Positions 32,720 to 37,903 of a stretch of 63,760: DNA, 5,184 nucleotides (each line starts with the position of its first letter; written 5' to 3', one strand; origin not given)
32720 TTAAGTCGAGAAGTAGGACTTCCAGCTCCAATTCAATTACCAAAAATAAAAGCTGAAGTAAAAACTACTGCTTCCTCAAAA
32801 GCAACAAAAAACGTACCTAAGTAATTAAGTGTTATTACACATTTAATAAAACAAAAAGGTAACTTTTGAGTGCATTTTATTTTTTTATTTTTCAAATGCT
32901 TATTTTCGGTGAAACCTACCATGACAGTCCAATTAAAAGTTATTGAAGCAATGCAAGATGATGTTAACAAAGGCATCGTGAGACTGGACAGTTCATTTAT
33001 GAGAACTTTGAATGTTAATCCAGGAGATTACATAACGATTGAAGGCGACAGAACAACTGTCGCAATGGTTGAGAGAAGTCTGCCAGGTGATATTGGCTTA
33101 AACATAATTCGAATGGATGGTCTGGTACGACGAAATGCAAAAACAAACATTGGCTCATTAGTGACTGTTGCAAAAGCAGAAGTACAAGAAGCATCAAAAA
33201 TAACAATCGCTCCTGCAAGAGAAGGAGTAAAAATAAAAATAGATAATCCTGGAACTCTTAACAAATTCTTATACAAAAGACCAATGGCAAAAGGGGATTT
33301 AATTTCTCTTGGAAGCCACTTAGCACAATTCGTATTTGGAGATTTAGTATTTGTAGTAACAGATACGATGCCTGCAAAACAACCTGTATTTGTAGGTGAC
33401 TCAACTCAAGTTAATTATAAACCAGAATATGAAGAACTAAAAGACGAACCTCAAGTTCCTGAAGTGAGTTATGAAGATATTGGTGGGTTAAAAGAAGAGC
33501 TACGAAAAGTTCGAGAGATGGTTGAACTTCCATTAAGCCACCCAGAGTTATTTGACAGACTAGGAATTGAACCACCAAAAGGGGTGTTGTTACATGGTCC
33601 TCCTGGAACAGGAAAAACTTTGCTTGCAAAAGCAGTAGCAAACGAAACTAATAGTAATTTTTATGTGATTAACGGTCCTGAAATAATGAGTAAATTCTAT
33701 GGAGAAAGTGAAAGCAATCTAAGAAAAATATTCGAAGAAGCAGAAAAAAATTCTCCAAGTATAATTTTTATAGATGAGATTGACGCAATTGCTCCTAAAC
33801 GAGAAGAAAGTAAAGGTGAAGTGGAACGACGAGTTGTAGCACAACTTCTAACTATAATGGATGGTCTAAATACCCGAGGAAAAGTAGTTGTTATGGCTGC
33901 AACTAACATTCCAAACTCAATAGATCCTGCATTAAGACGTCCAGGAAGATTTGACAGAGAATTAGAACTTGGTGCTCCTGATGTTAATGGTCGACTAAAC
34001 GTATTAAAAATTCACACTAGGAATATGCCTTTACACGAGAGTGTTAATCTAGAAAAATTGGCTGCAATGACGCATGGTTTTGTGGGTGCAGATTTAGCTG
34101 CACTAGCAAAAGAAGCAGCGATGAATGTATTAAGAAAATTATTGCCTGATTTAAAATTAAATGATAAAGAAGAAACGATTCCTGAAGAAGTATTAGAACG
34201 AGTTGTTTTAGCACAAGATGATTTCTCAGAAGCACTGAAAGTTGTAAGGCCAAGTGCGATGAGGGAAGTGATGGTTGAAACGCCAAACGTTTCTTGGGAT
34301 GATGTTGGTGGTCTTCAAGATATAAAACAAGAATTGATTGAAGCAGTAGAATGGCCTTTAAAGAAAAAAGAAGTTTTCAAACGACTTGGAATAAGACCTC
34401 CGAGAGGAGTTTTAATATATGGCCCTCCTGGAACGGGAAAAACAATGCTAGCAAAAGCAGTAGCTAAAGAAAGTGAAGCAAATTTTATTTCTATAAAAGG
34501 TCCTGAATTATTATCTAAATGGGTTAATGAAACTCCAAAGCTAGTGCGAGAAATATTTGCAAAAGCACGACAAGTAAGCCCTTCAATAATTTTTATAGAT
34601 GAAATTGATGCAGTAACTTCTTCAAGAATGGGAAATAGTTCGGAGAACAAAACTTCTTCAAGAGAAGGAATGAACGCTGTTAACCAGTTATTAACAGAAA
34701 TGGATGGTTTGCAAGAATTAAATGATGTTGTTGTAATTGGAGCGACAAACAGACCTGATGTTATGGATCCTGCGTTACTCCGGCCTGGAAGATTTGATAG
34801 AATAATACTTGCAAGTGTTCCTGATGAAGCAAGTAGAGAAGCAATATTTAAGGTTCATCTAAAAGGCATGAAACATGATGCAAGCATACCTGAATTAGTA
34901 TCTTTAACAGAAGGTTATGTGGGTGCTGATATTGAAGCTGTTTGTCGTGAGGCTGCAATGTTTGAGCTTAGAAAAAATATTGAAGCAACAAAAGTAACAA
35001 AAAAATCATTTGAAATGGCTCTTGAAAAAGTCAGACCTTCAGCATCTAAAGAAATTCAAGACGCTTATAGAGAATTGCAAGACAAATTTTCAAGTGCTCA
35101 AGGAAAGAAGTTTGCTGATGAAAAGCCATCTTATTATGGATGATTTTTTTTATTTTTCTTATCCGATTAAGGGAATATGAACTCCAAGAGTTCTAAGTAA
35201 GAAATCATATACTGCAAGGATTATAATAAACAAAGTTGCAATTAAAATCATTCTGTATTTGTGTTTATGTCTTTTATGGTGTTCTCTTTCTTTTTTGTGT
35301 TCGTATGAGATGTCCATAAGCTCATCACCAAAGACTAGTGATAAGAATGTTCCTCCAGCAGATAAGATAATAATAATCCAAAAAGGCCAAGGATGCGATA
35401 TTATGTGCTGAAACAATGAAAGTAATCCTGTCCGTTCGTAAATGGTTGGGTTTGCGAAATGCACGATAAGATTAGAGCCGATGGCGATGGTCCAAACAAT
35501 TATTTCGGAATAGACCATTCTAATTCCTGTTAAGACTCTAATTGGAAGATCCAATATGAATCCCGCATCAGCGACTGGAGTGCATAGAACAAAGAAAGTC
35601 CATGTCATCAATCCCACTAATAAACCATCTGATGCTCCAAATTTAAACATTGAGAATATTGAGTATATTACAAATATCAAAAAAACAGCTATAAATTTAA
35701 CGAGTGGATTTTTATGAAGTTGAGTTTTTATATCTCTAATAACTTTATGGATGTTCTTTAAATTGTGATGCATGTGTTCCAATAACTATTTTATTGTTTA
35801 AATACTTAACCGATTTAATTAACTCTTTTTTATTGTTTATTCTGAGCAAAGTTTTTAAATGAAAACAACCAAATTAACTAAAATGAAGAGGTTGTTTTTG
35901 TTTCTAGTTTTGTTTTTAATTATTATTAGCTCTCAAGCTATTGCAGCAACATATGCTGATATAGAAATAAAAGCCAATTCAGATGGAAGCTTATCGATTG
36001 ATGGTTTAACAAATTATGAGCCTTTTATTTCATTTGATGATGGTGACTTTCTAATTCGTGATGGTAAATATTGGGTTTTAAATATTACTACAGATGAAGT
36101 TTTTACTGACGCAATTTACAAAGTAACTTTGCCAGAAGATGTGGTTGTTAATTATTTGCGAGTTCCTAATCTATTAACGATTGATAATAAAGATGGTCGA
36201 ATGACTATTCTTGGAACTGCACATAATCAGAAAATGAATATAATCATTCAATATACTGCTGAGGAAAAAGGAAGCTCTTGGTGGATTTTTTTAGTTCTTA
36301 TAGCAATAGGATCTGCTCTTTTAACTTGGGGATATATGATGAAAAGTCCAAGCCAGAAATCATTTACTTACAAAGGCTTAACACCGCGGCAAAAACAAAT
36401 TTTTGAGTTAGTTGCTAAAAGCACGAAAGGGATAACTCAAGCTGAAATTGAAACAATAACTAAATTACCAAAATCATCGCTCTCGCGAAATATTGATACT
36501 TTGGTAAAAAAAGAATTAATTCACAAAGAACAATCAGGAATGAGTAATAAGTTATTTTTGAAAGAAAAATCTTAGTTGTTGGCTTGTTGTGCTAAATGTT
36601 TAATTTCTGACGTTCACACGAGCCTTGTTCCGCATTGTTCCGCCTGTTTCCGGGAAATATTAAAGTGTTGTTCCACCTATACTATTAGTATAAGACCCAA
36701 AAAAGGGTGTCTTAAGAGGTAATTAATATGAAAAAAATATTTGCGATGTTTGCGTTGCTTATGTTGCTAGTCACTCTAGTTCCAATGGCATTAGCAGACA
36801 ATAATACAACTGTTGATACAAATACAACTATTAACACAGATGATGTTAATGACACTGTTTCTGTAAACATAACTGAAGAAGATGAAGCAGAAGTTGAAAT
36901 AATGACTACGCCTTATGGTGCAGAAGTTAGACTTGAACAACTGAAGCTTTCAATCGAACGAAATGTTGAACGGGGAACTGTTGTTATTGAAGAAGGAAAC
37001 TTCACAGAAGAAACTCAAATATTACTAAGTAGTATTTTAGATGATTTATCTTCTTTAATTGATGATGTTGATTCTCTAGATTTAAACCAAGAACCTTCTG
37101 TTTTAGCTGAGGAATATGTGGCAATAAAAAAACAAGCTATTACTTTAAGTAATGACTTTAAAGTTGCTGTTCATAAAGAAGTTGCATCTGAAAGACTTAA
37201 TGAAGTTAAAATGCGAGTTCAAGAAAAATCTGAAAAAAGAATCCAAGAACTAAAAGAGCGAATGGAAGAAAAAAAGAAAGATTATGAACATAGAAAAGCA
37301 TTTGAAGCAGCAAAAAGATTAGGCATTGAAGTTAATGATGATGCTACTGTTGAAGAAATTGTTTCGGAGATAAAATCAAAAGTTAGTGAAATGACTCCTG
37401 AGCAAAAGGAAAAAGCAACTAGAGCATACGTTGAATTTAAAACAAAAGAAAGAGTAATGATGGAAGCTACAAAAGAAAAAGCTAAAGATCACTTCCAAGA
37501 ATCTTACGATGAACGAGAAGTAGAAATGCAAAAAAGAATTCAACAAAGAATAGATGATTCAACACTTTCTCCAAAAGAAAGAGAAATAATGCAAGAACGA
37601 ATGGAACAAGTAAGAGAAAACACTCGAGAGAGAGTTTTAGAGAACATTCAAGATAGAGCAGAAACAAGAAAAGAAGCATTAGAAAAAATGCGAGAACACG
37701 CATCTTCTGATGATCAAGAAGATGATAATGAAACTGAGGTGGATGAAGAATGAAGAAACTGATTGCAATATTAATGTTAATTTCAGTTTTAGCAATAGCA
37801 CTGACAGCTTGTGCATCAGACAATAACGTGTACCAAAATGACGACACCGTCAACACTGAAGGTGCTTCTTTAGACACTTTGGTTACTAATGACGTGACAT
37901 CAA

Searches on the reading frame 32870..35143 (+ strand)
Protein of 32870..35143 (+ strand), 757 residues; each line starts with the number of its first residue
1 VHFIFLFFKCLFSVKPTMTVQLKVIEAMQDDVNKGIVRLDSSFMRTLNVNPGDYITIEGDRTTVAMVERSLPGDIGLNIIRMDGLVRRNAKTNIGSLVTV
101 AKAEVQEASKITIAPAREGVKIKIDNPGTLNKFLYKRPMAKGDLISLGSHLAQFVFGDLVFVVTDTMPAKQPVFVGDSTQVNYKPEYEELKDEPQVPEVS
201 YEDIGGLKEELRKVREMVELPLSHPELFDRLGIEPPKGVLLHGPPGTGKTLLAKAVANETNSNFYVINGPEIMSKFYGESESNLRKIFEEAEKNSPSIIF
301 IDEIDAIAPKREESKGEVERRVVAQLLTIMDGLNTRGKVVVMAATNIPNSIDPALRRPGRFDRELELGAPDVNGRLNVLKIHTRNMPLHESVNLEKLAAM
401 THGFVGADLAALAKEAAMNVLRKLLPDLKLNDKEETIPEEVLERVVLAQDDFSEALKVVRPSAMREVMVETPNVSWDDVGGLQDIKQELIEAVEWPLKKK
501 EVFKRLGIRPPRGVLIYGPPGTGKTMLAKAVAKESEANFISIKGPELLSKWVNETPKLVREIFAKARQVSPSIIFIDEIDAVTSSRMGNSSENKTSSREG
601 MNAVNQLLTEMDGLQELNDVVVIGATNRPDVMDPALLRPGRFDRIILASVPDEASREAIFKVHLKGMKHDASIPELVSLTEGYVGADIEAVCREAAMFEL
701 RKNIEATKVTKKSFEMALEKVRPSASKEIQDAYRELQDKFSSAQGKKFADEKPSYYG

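Call 13: search_protein_families(library=pfam, proteins=[window:32870-35143:+])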
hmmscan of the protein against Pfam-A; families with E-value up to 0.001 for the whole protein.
window:32870-35143:+ (757 aa): 47 families (the best 25 are shown)
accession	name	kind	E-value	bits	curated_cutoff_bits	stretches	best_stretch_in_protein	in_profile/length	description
PF00004.35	AAA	-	2.8e-97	322.6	21.2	2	239-368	1-130/131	ATPase family associated with various cellular activities (AAA)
PF17862.7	AAA_lid_3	-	3.6e-29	100.3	27.2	2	391-433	1-43/45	AAA+ lid domain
PF02359.24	CDC48_N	-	1.6e-23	83.1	35.1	1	21-104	1-84/85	Cell division protein 48 (CDC48), N-terminal domain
PF05496.18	RuvB_N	-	4.9e-17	62.6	27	2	237-313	34-102/159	Holliday junction DNA helicase RuvB P-loop domain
PF13191.12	AAA_16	-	9.9e-16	59.1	32.6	2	506-569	19-91/167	AAA ATPase domain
PF07728.20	AAA_5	-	3e-15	56.9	22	2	513-638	1-137/139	AAA domain (dynein-related subfamily)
PF07724.20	AAA_2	-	1.3e-13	51.8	27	1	239-332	6-101/166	AAA domain (Cdc48 subfamily)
PF13173.12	AAA_14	-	5.2e-13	49.6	27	2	239-308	5-75/129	AAA domain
PF13401.12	AAA_22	-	1.1e-11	45.5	27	0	239-292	8-59/130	AAA domain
PF06068.19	TIP49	-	1.4e-11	44.6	23.8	1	512-561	51-102/347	TIP49 P-loop domain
PF13671.12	AAA_33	-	5e-10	40.3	27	1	239-347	2-80/143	AAA domain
PF20720.3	nSTAND3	-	1.7e-09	38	27.2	0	514-555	20-64/155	Novel STAND NTPase 3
PF24883.2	NPHP3_N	-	9.1e-09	36.2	24.8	0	494-536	4-47/164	Nephrocystin 3, N-terminal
PF13521.12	AAA_28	-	4.4e-08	34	27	0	239-291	2-50/164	AAA domain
PF00910.28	RNA_helicase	-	1.1e-07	32.8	21.5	0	514-545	1-27/105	RNA helicase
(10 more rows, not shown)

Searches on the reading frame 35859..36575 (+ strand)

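Call 13: search_protein_families(library=pfam, proteins=[window:35859-36575:+])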
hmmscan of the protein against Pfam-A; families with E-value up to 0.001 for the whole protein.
window:35859-36575:+ (238 aa): 3 families
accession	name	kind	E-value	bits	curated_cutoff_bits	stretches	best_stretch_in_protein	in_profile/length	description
PF12802.13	MarR_2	-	2.8e-10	40.6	27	1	173-226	2-55/61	MarR family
PF01047.28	MarR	-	0.00029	21.1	24.6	1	189-226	15-52/59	MarR family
PF24034.1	DUF7343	-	0.00054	20.2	27.6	0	179-234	6-61/62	Domain of unknown function (DUF7343)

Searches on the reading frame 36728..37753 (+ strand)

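Call 13: search_protein_families(library=pfam, proteins=[window:36728-37753:+])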
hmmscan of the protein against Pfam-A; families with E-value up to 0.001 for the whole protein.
window:36728-37753:+ (341 aa): 1 family
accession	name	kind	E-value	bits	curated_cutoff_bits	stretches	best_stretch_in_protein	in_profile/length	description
PF22642.1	MinC_N_1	-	0.00085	20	27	1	198-258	10-69/78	Cell-division inhibitor MinC, N-terminal domain-like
